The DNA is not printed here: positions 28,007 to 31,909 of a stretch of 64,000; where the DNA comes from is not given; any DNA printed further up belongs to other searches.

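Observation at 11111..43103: Dispersed intergenic REP-like palindromic repeat family (12 copies, 6 loci, core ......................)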

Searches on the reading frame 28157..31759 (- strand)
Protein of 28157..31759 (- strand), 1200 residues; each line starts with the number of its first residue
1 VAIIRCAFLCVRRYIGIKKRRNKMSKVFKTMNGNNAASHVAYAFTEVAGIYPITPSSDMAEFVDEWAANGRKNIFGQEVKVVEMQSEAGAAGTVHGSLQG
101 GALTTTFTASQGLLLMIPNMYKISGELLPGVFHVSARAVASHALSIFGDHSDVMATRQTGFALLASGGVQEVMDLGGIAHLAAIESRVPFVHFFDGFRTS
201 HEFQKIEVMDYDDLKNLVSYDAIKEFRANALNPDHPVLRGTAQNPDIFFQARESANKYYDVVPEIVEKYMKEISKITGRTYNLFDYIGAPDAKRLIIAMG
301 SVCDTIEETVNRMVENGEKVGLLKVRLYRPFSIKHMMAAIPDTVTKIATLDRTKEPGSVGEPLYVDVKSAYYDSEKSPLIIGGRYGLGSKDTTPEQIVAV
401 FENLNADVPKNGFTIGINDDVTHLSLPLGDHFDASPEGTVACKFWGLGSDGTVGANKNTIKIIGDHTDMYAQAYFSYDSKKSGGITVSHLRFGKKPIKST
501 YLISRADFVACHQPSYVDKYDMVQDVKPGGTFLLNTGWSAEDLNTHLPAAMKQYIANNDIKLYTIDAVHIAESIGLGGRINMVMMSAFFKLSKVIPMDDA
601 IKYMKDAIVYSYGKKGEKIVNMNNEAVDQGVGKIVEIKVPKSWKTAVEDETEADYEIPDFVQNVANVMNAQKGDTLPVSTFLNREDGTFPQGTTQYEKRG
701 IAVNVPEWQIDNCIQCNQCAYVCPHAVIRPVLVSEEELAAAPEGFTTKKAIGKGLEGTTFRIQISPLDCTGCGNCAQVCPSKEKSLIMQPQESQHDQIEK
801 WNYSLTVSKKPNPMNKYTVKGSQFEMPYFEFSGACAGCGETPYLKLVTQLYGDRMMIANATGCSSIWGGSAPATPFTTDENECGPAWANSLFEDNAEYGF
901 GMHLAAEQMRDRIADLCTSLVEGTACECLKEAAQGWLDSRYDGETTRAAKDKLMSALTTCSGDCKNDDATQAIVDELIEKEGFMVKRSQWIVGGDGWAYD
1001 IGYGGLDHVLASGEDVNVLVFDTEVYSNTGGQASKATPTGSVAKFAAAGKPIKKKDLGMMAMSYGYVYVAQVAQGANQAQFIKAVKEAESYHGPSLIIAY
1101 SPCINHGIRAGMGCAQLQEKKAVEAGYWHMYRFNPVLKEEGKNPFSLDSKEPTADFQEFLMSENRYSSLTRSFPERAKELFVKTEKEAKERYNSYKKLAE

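Call 10: search_protein_families(library=pfam, proteins=[window:28157-31759:-])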
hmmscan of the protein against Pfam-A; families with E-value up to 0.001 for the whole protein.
window:28157-31759:- (1200 aa): 15 families
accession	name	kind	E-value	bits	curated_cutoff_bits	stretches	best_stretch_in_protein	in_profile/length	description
PF01855.24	POR_N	-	1.7e-81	273.8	27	1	40-271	2-231/231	Pyruvate flavodoxin/ferredoxin oxidoreductase, thiamine diP-bdg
PF01558.24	POR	-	2.8e-34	119.2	27.4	1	448-631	1-172/173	Pyruvate ferredoxin/flavodoxin oxidoreductase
PF10371.14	EKR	-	6e-23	80.9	27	1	652-702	7-55/55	Domain of unknown function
PF17147.9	PFOR_II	-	2.3e-17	63.7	27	1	292-397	1-102/102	Pyruvate:ferredoxin oxidoreductase core domain II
PF12838.12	Fer4_7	-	9e-11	42.5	27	1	712-781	1-50/52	4Fe-4S dicluster domain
PF02775.26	TPP_enzyme_C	-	3.7e-10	40.2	21.9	1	987-1098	47-150/151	Thiamine pyrophosphate enzyme, C-terminal TPP binding domain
PF13183.11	Fer4_8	-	1.9e-08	35.1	27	1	710-782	2-67/68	4Fe-4S dicluster domain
PF12837.12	Fer4_6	-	4.6e-08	33.1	25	1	705-728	1-24/24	4Fe-4S binding domain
PF13484.11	Fer4_16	-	1.5e-07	32.5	30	1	712-781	1-65/66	4Fe-4S double cluster binding domain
PF13187.11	Fer4_9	-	2.9e-07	30.8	27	1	712-782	1-50/52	4Fe-4S dicluster domain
PF00037.32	Fer4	-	3.5e-07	30.2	21.1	2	763-781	2-20/24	4Fe-4S binding domain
PF13237.11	Fer4_10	-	4.1e-07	30.3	25.5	0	762-792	2-22/53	4Fe-4S dicluster domain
PF12797.12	Fer4_2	-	2e-06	27.8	24.5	0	764-781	5-22/22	4Fe-4S binding domain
PF14697.11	Fer4_21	-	3.1e-06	27.7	35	0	764-781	36-53/59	4Fe-4S dicluster domain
PF13534.11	Fer4_17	-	2.2e-05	25.4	22.2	0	709-726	42-59/61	4Fe-4S dicluster domain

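Call 56: list_cluster_members(proteins=[window:28157-31759:-, window:27273-28040:+, window:11262-12860:+, window:32016-34496:+])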
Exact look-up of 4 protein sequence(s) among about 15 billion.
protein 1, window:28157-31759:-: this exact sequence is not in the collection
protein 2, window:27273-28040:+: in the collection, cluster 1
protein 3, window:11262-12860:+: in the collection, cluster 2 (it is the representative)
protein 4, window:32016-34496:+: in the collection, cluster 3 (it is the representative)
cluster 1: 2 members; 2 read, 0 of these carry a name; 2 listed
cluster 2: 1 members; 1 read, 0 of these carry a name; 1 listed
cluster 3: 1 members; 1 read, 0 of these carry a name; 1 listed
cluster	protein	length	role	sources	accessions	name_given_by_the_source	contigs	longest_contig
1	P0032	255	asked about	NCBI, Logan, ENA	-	-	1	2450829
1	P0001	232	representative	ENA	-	-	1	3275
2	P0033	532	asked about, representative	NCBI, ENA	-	-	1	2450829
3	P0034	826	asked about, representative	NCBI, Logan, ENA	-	-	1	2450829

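Call 58: find_homologous_proteins(query=window:28157-31759:-, max_evalue=1e-100)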
Query window:28157-31759:- (1200 aa): 8000 proteins with E <= 1e-100 among 8000 candidates; the best 120 are listed.
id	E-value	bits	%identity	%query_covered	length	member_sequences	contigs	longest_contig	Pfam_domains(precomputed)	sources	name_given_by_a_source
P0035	0.0e+0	2532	91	98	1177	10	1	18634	PF14697.12,PF01855.25,PF22338.2,PF12837.13,PF13484.12,PF12838.13,PF13534.12,PF01558.26,PF02775.27,PF10371.15,PF12797.13,PF00037.33,PF17147.10,PF13237.12,PF13183.12,PF13187.12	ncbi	-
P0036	0.0e+0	2515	90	98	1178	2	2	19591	PF14697.12,PF01855.25,PF12837.13,PF13484.12,PF12838.13,PF13534.12,PF01558.26,PF02775.27,PF10371.15,PF12797.13,PF00037.33,PF17147.10,PF13237.12,PF13183.12,PF13187.12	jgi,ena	-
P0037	0.0e+0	2495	90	98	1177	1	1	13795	PF14697.12,PF01855.25,PF12837.13,PF13484.12,PF12838.13,PF13534.12,PF01558.26,PF02775.27,PF10371.15,PF12797.13,PF00037.33,PF17147.10,PF13237.12,PF13183.12,PF13187.12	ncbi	-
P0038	0.0e+0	2481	89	98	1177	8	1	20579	PF14697.12,PF01855.25,PF12837.13,PF13484.12,PF12838.13,PF13534.12,PF01558.26,PF02775.27,PF10371.15,PF12797.13,PF00037.33,PF17147.10,PF13237.12,PF13183.12,PF13187.12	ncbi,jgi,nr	ncbi:MAG TPA: pyruvate:ferredoxin (flavodoxin) oxidoreductase [Clostridia bacterium]|nr:pyruvate:fer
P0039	0.0e+0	2422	87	98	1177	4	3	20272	PF14697.12,PF01855.25,PF12837.13,PF13484.12,PF12838.13,PF01558.26,PF02775.27,PF10371.15,PF12797.13,PF00037.33,PF17147.10,PF13237.12,PF13183.12,PF13187.12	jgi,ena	-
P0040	0.0e+0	2348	83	98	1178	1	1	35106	PF14697.12,PF01855.25,PF12837.13,PF12838.13,PF01558.26,PF02775.27,PF10371.15,PF12797.13,PF00037.33,PF17147.10,PF13183.12,PF13187.12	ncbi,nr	ncbi:MAG: pyruvate:ferredoxin (flavodoxin) oxidoreductase [Clostridia bacterium]|nr:pyruvate:ferredo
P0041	0.0e+0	2345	83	98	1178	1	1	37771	PF14697.12,PF01855.25,PF12837.13,PF13484.12,PF12838.13,PF01558.26,PF02775.27,PF10371.15,PF12797.13,PF00037.33,PF17147.10,PF13183.12,PF13187.12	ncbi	ncbi:MAG: pyruvate:ferredoxin (flavodoxin) oxidoreductase [Clostridia bacterium]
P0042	0.0e+0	2313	83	98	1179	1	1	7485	PF14697.12,PF01855.25,PF12837.13,PF13484.12,PF12838.13,PF01558.26,PF02775.27,PF10371.15,PF12797.13,PF00037.33,PF17147.10,PF13237.12,PF13183.12,PF13187.12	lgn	-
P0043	0.0e+0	2036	74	98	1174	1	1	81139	PF14697.12,PF01855.25,PF12837.13,PF13484.12,PF12838.13,PF13534.12,PF01558.26,PF02775.27,PF10371.15,PF12797.13,PF00037.33,PF17147.10,PF13237.12,PF13183.12,PF13187.12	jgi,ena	-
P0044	0.0e+0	2031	74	98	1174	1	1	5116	PF14697.12,PF01855.25,PF22338.2,PF12837.13,PF13484.12,PF12838.13,PF13534.12,PF01558.26,PF02775.27,PF10371.15,PF12797.13,PF00037.33,PF17147.10,PF13237.12,PF13183.12,PF13187.12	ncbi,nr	ncbi:MAG: pyruvate:ferredoxin (flavodoxin) oxidoreductase [Clostridia bacterium]|nr:pyruvate:ferredo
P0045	0.0e+0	2026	73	98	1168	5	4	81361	PF14697.12,PF01855.25,PF22338.2,PF12837.13,PF13484.12,PF12838.13,PF13534.12,PF01558.26,PF02775.27,PF10371.15,PF00037.33,PF17147.10,PF13237.12,PF13183.12,PF13187.12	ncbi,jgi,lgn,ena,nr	ncbi:MAG: Pyruvate-flavodoxin oxidoreductase [Firmicutes bacterium ADurb.Bin146]|nr:MAG: Pyruvate-fl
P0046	0.0e+0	2022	73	98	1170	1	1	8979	PF14697.12,PF01855.25,PF22338.2,PF12837.13,PF13484.12,PF12838.13,PF01558.26,PF02775.27,PF10371.15,PF00037.33,PF17147.10,PF13237.12,PF13183.12,PF13187.12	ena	-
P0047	0.0e+0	2020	72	98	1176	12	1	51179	PF14697.12,PF01855.25,PF22338.2,PF12837.13,PF13484.12,PF12838.13,PF13534.12,PF01558.26,PF02775.27,PF10371.15,PF00037.33,PF17147.10,PF13237.12,PF13183.12,PF13187.12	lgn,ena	-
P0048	0.0e+0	2020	73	98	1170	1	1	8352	PF14697.12,PF01855.25,PF22338.2,PF12837.13,PF13484.12,PF12838.13,PF01558.26,PF02775.27,PF10371.15,PF00037.33,PF17147.10,PF13237.12,PF13183.12,PF13187.12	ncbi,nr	ncbi:MAG: pyruvate:ferredoxin (flavodoxin) oxidoreductase [Clostridia bacterium]|nr:pyruvate:ferredo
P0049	0.0e+0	2019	73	98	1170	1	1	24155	PF14697.12,PF01855.25,PF22338.2,PF12837.13,PF13484.12,PF12838.13,PF01558.26,PF02775.27,PF10371.15,PF00037.33,PF17147.10,PF13237.12,PF13183.12,PF13187.12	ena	-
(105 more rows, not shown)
